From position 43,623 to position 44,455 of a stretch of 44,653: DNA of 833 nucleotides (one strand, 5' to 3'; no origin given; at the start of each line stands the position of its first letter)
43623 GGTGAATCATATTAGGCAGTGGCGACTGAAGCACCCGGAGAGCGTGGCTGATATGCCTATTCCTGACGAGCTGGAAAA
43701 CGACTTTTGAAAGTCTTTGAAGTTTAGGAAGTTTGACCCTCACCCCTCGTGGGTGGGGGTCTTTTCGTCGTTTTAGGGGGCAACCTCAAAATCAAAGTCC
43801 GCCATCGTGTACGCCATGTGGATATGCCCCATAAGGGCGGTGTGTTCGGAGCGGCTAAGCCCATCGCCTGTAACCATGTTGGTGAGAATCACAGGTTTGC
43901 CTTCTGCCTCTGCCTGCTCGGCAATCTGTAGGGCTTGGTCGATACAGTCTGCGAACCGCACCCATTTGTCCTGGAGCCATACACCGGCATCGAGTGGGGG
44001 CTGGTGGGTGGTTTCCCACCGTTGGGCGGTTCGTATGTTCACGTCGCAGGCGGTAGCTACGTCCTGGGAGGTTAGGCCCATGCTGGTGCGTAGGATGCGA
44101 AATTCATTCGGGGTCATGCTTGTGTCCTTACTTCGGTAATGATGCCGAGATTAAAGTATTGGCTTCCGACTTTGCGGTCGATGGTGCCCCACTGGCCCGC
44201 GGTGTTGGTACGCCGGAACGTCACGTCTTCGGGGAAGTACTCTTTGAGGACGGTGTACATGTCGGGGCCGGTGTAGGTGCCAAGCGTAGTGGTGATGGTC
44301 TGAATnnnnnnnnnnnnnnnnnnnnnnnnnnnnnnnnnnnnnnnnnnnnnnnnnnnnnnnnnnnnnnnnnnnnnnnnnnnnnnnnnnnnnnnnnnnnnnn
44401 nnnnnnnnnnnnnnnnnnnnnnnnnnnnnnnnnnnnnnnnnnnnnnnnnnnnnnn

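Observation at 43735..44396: Self-contained two-gene accessory cassette between lysis genes and int: strong promoter, non-AUG-start small protein coupled to an XRE-HTH protein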

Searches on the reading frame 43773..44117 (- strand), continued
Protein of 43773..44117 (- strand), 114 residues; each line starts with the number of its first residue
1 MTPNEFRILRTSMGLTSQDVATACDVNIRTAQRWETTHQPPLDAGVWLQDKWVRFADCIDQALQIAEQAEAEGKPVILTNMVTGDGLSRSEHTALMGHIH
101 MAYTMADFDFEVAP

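Call 67: search_solved_structures(query=A6, max_evalue=1, show_alignments=2)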
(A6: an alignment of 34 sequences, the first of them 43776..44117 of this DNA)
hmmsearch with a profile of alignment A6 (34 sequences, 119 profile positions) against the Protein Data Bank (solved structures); distinct sequences matched with E-value up to 1: 16.
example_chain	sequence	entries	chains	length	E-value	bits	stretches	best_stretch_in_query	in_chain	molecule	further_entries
7ezy_A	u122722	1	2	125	3.5e-05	27.3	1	1-85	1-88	anti-CRISPR-associated Aca2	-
7xi5_A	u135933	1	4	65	0.0015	22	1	2-37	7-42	Transcriptional regulator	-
9vt3_A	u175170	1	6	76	0.0016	22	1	2-48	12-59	Aca3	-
2mez_A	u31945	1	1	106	0.041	17.4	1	6-41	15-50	Multiprotein Bridging Factor (MBP-like)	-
1s4k_A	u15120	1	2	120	0.055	17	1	1-79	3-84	putative cytoplasmic protein ydil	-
8w35_A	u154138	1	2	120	0.056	17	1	1-74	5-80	Anti-CRISPR associated (Aca) protein, Aca2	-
7vjo_B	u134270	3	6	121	0.058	16.9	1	1-74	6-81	anti-CRISPR-associated protein Aca2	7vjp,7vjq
3mlf_A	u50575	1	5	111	0.086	16.4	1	5-41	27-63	transcriptional regulator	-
6fkg_C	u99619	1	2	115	0.12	15.9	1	12-65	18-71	Rv1990c (MbcA)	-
8tac_A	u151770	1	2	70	0.15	15.6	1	5-39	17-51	DBP48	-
2k9q_A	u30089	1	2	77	0.39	14.3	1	3-44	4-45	uncharacterized protein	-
3h5o_A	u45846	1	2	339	0.42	14.1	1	12-62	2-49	Transcriptional regulator GntR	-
7b5j_A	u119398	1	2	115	0.44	14.1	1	3-74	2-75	Anti-CRISPR associated (Aca) protein, Aca2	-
9k3w_A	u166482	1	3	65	0.59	13.7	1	4-40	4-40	Transcriptional regulator, PbsX family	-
3d1n_I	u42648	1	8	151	0.71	13.4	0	4-27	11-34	POU domain, class 6, transcription factor 1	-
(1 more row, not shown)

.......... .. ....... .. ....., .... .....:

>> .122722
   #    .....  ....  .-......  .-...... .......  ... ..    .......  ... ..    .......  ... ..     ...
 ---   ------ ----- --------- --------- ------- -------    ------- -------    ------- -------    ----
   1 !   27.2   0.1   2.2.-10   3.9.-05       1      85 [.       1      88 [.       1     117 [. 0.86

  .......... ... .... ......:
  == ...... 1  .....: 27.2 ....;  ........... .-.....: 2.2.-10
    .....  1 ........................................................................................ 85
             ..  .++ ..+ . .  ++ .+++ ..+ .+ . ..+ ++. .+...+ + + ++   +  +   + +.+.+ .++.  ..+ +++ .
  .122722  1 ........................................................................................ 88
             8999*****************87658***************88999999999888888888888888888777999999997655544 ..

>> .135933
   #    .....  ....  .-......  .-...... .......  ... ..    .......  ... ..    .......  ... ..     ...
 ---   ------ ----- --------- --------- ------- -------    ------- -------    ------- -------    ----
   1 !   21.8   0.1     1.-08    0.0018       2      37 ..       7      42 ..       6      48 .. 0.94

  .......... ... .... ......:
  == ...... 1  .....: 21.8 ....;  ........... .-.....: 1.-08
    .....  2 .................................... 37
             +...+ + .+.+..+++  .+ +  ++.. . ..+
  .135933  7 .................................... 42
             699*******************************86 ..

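Call 68: search_protein_families(library=pfam, alignment_id=A6, max_evalue=0.01)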
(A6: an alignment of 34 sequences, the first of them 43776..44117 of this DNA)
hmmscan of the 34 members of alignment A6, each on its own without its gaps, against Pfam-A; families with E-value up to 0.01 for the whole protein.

A. member 1, window:43776-44117:- (114 aa): 2 families
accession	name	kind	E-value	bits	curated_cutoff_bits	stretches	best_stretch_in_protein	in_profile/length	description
PF13560.12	HTH_31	-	0.0059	17.3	27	0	5-45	5-45/64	Helix-turn-helix domain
PF13384.12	HTH_23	-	0.0095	16.2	24.6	0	7-34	9-37/50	Homeodomain-like domain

B. families by the number of members that match (of 34 scanned): 8 families
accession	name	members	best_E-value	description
PF13560.12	HTH_31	22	7e-07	Helix-turn-helix domain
PF13384.12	HTH_23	22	2.7e-06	Homeodomain-like domain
PF01381.28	HTH_3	15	2.2e-06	Helix-turn-helix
PF08965.17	Aca2_YdiL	5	1.2e-05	Aca2/YdiL-like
PF20432.4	Xre-like-HTH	4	0.00085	Antitoxin Xre-like helix-turn-helix domain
PF08281.18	Sigma70_r4_2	3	0.0023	Sigma-70, region 4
PF24964.1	DUF7769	1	0.004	Domain of unknown function (DUF7769)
PF12728.13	HTH_17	1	0.0096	Helix-turn-helix domain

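Call 70: find_encoding_contigs(protein=P0042, flank=2500, max_places=4)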
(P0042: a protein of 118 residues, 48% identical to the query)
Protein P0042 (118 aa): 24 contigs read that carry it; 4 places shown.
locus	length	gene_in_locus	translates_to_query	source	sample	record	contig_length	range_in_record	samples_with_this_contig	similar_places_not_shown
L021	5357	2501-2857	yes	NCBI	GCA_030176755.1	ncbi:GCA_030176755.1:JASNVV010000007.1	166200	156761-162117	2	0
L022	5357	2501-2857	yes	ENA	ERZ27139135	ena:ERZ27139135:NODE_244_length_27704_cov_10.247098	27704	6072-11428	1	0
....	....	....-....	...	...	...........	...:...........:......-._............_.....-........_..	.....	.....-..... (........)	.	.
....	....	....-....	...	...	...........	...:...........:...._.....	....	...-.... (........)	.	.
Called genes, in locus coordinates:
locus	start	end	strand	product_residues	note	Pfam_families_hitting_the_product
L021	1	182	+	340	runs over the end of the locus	-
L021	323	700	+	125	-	PF00392:GntR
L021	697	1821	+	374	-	PF07853:DUF1648, PF19124:DUF5808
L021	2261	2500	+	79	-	-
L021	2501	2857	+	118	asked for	-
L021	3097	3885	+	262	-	-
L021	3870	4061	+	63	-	PF13384:HTH_23 (weak)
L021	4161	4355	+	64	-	-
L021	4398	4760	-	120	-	-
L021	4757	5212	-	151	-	-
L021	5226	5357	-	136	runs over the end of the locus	-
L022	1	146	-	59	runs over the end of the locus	-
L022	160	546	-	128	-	-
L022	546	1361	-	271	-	PF08346:AntA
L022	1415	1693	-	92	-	-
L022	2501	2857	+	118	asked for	-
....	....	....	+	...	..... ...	-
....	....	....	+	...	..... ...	-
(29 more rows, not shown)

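Call 71: find_encoding_contigs(protein=P0044, flank=2500, max_places=3)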
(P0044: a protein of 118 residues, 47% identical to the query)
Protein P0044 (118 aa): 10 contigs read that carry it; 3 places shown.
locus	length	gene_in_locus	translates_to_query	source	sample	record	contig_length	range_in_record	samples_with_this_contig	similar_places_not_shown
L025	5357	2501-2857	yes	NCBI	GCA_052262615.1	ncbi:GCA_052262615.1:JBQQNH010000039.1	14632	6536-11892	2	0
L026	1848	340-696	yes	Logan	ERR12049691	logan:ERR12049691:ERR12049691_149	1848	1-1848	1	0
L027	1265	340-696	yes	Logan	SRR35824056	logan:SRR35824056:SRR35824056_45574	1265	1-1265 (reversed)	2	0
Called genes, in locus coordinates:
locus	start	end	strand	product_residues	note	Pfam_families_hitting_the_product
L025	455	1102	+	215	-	PF00142:Fer4_NifH (weak), PF01656:CbiA, PF02374:ArsA_ATPase (weak), PF07015:VirC1, PF09140:MipZ (weak), PF10609:ParA, PF13614:AAA_31, PF09140:MipZ (weak), +1 more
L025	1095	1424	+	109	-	-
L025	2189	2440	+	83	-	-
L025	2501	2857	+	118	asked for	PF08965:Aca2_YdiL (weak)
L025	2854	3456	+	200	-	-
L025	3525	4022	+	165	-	PF00772:DnaB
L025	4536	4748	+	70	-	PF00462:Glutaredoxin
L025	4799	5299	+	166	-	PF00772:DnaB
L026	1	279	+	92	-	?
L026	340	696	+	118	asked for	PF08965:Aca2_YdiL (weak)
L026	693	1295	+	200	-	-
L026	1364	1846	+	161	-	?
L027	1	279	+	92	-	?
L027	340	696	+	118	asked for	PF08965:Aca2_YdiL (weak)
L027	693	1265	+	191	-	?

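Call 72: find_encoding_contigs(protein=P0060, flank=2500, max_places=3)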
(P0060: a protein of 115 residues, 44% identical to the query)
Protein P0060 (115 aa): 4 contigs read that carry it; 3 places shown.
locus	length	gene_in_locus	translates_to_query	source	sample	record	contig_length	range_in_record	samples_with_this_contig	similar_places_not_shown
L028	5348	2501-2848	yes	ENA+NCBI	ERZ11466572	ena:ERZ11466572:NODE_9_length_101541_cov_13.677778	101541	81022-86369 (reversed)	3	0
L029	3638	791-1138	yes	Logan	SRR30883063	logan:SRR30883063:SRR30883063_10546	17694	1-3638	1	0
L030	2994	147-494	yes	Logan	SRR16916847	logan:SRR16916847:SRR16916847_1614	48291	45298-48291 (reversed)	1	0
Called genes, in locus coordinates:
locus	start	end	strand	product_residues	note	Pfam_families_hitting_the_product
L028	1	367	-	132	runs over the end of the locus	PF12728:HTH_17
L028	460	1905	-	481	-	PF00248:Aldo_ket_red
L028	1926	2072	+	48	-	-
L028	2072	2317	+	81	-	-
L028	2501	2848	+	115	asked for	-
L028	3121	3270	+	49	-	-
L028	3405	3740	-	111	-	PF05534:HicB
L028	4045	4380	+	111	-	-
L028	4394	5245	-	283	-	PF00106:adh_short, PF01370:Epimerase, PF08659:KR (weak), PF13460:NAD_binding_10, PF13561:adh_short_C2, PF08643:DUF1776 (weak)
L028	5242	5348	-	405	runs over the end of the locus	PF03435:Sacchrp_dh_NADP, PF05368:NmrA (weak), PF13460:NAD_binding_10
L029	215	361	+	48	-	-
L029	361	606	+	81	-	-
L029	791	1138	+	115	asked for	-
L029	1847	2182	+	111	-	PF03795:YCII (weak)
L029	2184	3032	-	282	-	PF00106:adh_short, PF01370:Epimerase, PF08659:KR (weak), PF13460:NAD_binding_10, PF13561:adh_short_C2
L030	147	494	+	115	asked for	-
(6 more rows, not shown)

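Call 79: find_encoding_contigs(protein=window:43773-44117:-, flank=1500, max_places=8)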
Protein window:43773-44117:- (114 aa): 23 contigs read that carry it; 7 places shown.
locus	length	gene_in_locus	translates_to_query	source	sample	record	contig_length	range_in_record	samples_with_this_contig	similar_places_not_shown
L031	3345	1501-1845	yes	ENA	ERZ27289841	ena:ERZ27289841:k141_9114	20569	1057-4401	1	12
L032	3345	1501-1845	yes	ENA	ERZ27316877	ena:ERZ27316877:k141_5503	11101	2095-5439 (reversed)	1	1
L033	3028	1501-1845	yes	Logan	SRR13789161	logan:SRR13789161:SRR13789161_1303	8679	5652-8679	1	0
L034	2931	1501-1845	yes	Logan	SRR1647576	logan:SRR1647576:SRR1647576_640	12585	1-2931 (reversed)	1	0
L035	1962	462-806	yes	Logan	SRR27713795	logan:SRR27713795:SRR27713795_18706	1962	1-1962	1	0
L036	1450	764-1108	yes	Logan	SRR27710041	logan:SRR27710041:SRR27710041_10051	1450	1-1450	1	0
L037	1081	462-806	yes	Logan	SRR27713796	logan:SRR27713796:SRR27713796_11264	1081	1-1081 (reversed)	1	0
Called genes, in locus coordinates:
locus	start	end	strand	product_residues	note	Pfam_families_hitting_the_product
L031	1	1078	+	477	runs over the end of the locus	PF03951:Gln-synt_N, PF00120:Gln-synt_C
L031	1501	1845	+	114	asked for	-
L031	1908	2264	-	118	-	-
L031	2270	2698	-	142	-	-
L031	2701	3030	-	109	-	-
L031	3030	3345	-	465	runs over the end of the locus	PF01551:Peptidase_M23, PF01183:Glyco_hydro_25, PF27131:Rv3766_C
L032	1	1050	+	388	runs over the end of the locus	PF00589:Phage_integrase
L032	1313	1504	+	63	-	-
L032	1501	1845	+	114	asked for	-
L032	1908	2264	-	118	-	-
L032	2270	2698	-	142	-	-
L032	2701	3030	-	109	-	-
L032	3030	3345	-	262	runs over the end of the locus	PF01510:Amidase_2, PF27131:Rv3766_C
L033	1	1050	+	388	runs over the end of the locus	PF00589:Phage_integrase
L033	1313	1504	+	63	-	-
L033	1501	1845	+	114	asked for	-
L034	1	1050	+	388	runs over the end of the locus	PF00589:Phage_integrase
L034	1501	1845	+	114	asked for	-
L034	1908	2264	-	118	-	-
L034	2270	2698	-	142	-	-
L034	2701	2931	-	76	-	?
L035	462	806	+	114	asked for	-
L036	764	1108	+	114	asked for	-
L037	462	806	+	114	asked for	-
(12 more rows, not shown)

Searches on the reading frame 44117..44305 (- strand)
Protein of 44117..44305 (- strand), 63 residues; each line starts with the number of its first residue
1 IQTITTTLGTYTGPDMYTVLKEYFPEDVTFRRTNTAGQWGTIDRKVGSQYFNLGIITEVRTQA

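Call 28: predict_structure(alignment_id=A4)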
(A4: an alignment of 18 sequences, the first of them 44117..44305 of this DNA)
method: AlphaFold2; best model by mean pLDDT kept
length: 63 residues; sequences in the alignment: 18
mean_pLDDT: 89.2   pTM: 0.70
mean pLDDT of the five models: 89.2, 88.9, 88.8, 88.1, 69.3
residues with pLDDT >= 90: 29; 70-90: 33; 50-70: 1; < 50: 0
segments of 3 or more residues with pLDDT < 50: none
pLDDT, mean of each block of 10 residues (from residue 1): 92 88 88 88 90 93 78
secondary structure, 60 per line:
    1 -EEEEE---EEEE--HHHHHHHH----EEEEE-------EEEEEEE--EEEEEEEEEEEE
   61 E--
elements in order: E2-6 E10-13 H16-23 E28-32 E40-46 E49-61

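Call 38: search_protein_representatives(alignment_id=A4)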
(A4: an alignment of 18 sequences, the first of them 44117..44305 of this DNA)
Query: 18 sequences, 64 profile positions. Proteins with E-value up to 0.001 (for the whole library): 5; up to 1e-10: 3; up to 1e-30: 2. The best 5 are listed.
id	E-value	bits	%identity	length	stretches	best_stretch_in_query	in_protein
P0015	1.7e-38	146.0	-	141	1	1-64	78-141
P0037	1.4e-37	143.1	-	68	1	1-64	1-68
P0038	1.2e-22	95.3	-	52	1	1-41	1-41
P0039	2.0e-06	43.3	-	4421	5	3-51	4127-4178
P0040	1.7e-04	37.2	-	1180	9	19-34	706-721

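Call 41: search_solved_structures(query=A4, max_evalue=10)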
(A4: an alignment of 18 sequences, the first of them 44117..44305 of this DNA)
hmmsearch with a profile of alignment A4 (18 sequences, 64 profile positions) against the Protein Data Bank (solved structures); distinct sequences matched with E-value up to 10: 1.
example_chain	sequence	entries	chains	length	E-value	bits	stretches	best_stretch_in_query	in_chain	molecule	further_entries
2ncl_A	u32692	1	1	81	1.3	11.8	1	18-42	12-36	BolA-like protein 3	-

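Call 81: fold_search(model_id=the predicted structure, library=viral)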
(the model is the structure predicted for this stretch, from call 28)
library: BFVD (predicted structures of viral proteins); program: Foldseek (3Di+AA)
matches with E <= 10: 374; with E <= 0.001: 0
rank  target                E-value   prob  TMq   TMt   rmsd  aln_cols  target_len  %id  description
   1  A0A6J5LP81            5.1e-01  0.38  0.33  0.30   6.4        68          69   15  Uncharacterized protein [uncultured Caudovirales phage]
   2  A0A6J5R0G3            7.6e-01  0.80  0.48  0.48   7.5        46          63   11  Uncharacterized protein [uncultured Caudovirales phage]
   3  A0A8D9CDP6            1.2e+00  0.25  0.36  0.37   5.5        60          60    8  Uncharacterized protein [uncultured marine phage]
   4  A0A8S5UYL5            1.3e+00  0.54  0.40  0.22   2.9        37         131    8  Uncharacterized protein [Phage sp. ctKtV17]
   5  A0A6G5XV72            1.3e+00  0.08  0.21  0.15  12.2        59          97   14  (no name in the UniProt tables at hand)
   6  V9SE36                1.3e+00  0.51  0.42  0.30   3.1        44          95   11  Uncharacterized protein [Tunisvirus fontaine2]
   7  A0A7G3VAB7            1.4e+00  0.44  0.51  0.37   4.9        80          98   12  Uncharacterized protein [Arthrobacter phage Bumble]
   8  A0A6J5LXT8            1.5e+00  0.44  0.42  0.29   3.8        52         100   13  Uncharacterized protein [uncultured Caudovirales phage]
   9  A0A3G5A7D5            1.6e+00  0.15  0.31  0.09   8.4        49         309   16  Uncharacterized protein [Hyperionvirus sp.]
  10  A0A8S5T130            1.7e+00  0.35  0.38  0.23   3.4        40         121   18  Uncharacterized protein [Myoviridae sp. ctWb16]
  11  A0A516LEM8            1.8e+00  0.51  0.36  0.14   2.6        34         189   18  (no name in the UniProt tables at hand)
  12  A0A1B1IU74            1.8e+00  0.15  0.36  0.30  11.4        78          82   12  (no name in the UniProt tables at hand)
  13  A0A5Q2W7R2            1.9e+00  0.25  0.37  0.18   4.4        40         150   10  (no name in the UniProt tables at hand)
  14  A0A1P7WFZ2            2.0e+00  0.20  0.35  0.33   5.1        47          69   13  AP2/ERF domain-containing protein [Pectobacterium phage PhiM1]
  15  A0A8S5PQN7            2.1e+00  0.54  0.41  0.23   4.1        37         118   16  Uncharacterized protein [Siphoviridae sp. ct96x5]
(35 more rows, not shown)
